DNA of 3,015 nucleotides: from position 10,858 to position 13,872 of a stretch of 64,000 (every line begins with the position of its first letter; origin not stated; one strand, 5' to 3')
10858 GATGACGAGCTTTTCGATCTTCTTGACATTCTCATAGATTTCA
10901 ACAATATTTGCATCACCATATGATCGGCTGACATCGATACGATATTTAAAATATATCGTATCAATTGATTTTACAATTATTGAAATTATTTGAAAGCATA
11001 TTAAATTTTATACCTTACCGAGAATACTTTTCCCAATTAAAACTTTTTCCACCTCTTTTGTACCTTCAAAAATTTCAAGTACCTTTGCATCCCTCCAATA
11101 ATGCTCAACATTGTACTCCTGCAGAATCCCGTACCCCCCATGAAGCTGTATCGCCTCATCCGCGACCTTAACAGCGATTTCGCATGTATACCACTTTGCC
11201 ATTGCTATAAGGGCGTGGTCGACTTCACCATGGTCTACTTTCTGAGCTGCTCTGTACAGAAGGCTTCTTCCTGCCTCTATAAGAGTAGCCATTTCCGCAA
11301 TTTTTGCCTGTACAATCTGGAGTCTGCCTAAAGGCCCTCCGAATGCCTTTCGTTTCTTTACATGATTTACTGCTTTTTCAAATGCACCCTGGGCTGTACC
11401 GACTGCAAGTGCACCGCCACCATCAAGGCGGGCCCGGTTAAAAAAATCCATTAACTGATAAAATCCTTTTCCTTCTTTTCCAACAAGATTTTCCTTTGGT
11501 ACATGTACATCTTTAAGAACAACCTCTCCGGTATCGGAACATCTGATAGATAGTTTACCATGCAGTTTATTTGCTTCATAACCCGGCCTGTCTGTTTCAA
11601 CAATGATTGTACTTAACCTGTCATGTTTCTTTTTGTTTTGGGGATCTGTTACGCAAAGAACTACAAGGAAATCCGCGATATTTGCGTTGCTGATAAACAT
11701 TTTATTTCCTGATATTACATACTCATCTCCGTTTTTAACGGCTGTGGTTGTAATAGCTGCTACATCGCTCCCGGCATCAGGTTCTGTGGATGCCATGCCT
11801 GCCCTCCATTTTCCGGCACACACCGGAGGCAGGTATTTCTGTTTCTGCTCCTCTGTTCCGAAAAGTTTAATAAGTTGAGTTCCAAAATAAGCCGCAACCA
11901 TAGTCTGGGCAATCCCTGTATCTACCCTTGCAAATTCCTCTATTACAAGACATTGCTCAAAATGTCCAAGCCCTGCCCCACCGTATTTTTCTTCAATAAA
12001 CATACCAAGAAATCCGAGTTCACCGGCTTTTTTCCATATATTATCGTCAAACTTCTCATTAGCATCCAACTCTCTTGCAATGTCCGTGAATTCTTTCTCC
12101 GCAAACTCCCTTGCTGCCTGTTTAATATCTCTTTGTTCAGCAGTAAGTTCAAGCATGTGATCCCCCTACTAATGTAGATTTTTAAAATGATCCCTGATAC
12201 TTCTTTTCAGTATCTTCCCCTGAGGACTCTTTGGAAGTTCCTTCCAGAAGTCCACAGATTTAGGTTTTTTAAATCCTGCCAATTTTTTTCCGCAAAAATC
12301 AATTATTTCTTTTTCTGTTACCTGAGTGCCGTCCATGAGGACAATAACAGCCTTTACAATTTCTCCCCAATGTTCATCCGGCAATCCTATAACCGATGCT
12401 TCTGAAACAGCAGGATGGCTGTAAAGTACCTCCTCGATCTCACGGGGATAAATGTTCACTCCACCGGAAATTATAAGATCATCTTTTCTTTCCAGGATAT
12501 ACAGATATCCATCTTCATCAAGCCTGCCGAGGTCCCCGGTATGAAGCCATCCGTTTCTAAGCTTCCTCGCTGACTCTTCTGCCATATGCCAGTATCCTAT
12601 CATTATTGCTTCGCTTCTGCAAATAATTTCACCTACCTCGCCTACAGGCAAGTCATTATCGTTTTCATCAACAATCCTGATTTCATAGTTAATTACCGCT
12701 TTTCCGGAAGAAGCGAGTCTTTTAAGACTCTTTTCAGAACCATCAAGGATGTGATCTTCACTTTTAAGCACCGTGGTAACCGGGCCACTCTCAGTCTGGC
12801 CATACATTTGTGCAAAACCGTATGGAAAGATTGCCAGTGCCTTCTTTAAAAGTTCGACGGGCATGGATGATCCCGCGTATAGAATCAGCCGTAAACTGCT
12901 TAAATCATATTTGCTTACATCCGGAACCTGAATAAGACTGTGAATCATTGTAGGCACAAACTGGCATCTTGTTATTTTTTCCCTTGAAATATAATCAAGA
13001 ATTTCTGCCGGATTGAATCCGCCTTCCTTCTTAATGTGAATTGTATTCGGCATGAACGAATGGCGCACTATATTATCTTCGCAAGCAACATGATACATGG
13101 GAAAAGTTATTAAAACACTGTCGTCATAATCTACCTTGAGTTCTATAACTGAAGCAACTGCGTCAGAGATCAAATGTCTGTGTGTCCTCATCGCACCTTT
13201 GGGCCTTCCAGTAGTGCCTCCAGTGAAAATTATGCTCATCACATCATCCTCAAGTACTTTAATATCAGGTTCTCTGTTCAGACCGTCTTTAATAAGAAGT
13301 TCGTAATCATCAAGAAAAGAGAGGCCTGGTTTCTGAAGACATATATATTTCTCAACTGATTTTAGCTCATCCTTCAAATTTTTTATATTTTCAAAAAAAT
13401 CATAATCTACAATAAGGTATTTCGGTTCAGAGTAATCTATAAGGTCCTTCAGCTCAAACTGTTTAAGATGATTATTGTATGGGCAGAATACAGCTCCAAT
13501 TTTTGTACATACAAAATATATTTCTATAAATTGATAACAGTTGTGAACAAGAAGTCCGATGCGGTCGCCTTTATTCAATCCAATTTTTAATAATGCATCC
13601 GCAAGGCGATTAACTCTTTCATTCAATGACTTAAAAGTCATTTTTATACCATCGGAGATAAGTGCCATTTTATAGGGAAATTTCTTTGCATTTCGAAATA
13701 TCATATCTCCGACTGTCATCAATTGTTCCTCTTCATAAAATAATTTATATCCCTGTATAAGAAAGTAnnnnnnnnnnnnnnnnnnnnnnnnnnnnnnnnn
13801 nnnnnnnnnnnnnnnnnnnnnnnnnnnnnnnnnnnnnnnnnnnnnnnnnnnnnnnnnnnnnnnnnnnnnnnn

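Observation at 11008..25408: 12-gene same-strand operon fusing beta-oxidation enzymes, EtfAB and an Hdr/Mvh-type module: candidate electron-bifurcating/confurcating supercomplex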

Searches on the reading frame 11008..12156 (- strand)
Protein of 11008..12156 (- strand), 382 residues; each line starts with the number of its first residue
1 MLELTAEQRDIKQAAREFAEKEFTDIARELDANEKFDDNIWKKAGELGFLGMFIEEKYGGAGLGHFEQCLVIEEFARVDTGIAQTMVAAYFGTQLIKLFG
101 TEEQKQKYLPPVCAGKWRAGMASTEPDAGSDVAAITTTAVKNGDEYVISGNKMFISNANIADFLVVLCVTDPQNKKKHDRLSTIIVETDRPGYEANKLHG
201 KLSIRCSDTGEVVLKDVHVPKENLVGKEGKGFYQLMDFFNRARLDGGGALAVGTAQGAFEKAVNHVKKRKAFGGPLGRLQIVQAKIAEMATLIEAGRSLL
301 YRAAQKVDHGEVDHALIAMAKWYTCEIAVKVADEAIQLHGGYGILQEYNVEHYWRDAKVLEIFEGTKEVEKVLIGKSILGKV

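Call 4: search_protein_families(library=pfam, proteins=[window:11008-12156:-], max_evalue=0.001)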
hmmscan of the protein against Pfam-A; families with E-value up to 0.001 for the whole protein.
window:11008-12156:- (382 aa): 4 families
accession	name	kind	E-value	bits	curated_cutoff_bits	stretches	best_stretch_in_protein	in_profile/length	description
PF00441.29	Acyl-CoA_dh_1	-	2.4e-46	158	22.4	1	229-378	1-149/150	Acyl-CoA dehydrogenase, C-terminal domain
PF02771.21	Acyl-CoA_dh_N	-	3.3e-36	124.5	22.9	1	5-116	1-113/113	Acyl-CoA dehydrogenase, N-terminal domain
PF02770.24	Acyl-CoA_dh_M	-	1.4e-24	86.5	33.3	1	121-217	2-97/97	Acyl-CoA dehydrogenase, middle domain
PF08028.16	Acyl-CoA_dh_2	-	2.7e-21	76.7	22.7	1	248-367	4-133/134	Acyl-CoA dehydrogenase, C-terminal domain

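Call 35: search_protein_families(library=ncbifam, proteins=[window:11008-12156:-], max_evalue=1e-10)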
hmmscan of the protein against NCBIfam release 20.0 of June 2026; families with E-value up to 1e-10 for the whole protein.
window:11008-12156:- (382 aa): 22 families
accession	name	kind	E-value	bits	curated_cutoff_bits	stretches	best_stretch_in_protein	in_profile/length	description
NF042972.1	AcrlCoAredClosAcrC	equivalog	1.2e-111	373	640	1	3-379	4-377/378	acryloyl-CoA reductase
NF045552.1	GlutCoADH_Des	equivalog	2.6e-85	287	470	1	3-380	4-381/387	glutaryl-CoA dehydrogenase Acd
NF043006.1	CyhCrbnylCoADH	equivalog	8.3e-85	285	650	1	5-379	5-376/380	cyclohexane-1-carbonyl-CoA dehydrogenase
NF058590.1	AcCoDHFadEBacil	equivalog_domain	3.7e-78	263.5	600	1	3-381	20-413/586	acyl-CoA dehydrogenase FadE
NF053553.1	prodigi_MBC_PigA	equivalog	6.8e-73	246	500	1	2-377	3-378/381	prodigiosin MBC biosynthesis dehydrogenase PigA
NF042439.1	SulpropCoADesulf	equivalog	8.6e-72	242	600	1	13-380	2-372/379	3-sulfinopropanoyl-CoA desulfinase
NF045652.1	ProlPCPDhRedW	equivalog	1.5e-71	241.2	650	1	7-376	3-371/376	L-prolyl-[peptidyl-carrier protein] dehydrogenase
NF008997.0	PRK12341.1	equivalog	2.6e-69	234.1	537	1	3-379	4-377/382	acyl-CoA dehydrogenase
NF002885.1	PRK03354.1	equivalog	1.3e-59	202.2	540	1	3-379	4-374/378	crotonobetainyl-CoA dehydrogenase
TIGR03207.1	cyc_hxne_CoA_dh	equivalog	2.9e-58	197.4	575.35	1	5-376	2-369/372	cyclohexanecarboxyl-CoA dehydrogenase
NF052270.1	Staph_DH_FadE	equivalog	5.4e-52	176.9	600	1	4-381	21-396/400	acyl-CoA dehydrogenase FadE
NF007000.1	PRK09463.1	subfamily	7e-36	123.8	600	1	33-346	71-400/726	acyl-CoA dehydrogenase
TIGR03203.1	pimD_small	equivalog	1.4e-34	119.8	652.7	1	3-362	3-360/378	pimeloyl-CoA dehydrogenase small subunit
NF009586.0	PRK13026.1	subfamily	9.9e-32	110.1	608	1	33-346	106-435/777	acyl-CoA dehydrogenase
TIGR04022.1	sulfur_SfnB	equivalog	1.2e-31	110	430.9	1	9-359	8-361/391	SfnB family sulfur acquisition oxidoreductase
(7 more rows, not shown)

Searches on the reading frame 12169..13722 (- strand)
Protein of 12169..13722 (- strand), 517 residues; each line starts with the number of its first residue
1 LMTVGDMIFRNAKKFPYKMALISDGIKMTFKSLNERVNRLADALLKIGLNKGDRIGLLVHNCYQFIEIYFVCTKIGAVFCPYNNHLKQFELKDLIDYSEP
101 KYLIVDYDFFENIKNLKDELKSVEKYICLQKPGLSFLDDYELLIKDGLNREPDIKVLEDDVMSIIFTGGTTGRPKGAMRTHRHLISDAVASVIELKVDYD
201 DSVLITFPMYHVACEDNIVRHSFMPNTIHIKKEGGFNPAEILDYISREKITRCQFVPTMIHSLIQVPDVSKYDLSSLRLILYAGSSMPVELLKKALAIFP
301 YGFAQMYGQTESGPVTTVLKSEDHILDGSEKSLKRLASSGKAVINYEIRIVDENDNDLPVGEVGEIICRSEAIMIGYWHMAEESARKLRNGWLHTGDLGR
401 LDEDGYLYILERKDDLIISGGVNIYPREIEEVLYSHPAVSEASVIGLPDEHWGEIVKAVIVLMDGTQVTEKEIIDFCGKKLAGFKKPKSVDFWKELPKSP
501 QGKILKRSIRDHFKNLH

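Call 4: search_protein_families(library=pfam, proteins=[window:12169-13722:-], max_evalue=0.001)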
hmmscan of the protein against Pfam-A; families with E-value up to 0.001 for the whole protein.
window:12169-13722:- (517 aa): 2 families
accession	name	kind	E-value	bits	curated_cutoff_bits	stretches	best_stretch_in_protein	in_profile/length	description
PF00501.34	AMP-binding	-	8.3e-78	262.3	29.9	1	9-378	2-384/384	AMP-binding enzyme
PF13193.12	AMP-binding_C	-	1.2e-21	77.8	24.5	1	428-503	1-76/76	AMP-binding enzyme C-terminal domain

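Call 35: search_protein_families(library=ncbifam, proteins=[window:12169-13722:-], max_evalue=1e-10)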
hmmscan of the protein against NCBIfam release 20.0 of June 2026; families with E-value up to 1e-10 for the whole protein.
window:12169-13722:- (517 aa): 102 families (the best 25 are shown)
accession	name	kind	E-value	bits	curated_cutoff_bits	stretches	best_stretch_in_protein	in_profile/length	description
NF004837.0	PRK06187.1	subfamily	3.9e-151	503.9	476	1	2-515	8-524/531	long-chain-fatty-acid--CoA ligase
NF006182.0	PRK08316.1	subfamily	9.3e-142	473.1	663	1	3-515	12-519/523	fatty acyl-CoA synthetase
NF005676.0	PRK07470.1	equivalog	5e-113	378.5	774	1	2-514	20-530/544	acyl-CoA synthetase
NF005307.0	PRK06839.1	equivalog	1.3e-101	340.7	748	1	8-512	8-492/496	o-succinylbenzoate--CoA ligase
NF009233.0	PRK12583.1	subfamily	4.7e-99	332.3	832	1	3-512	19-549/558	fatty acid CoA ligase family protein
NF052269.1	Staph_lig_FadD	equivalog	5.7e-99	331.7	650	1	18-514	16-494/499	long-chain-fatty-acid--CoA ligase FadD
NF005857.1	PRK07786.1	exception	1.1e-97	327.6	733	1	10-513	17-512/513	fatty-acid--CoA ligase FadD5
NF002966.0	PRK03640.1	equivalog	1.8e-97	327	556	1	6-513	6-480/483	o-succinylbenzoate--CoA ligase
NF005801.1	PRK07656.1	equivalog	1.2e-93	314.5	657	1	3-510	2-500/500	FadD3 family acyl-CoA ligase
NF004797.0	PRK06145.1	equivalog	7.9e-93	311.5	850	1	1-514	1-496/499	acyl-CoA synthetase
NF052580.1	Str24CoAsynCasG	equivalog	1.6e-90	304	750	1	10-510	48-547/548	steroid-24-oyl-CoA synthetase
NF009071.0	PRK12406.1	subfamily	4e-89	299.4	701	1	20-513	5-502/510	acyl-CoA synthetase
NF006181.0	PRK08314.1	subfamily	6.6e-88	295.3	705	1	9-512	31-553/563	long-chain-fatty-acid--CoA ligase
TIGR01923.1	menE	equivalog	3.3e-87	293.2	330.15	1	29-507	1-440/442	o-succinylbenzoate--CoA ligase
NF005702.0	PRK07514.1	subfamily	1.8e-85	287.2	558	1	20-516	22-503/506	malonyl-CoA synthase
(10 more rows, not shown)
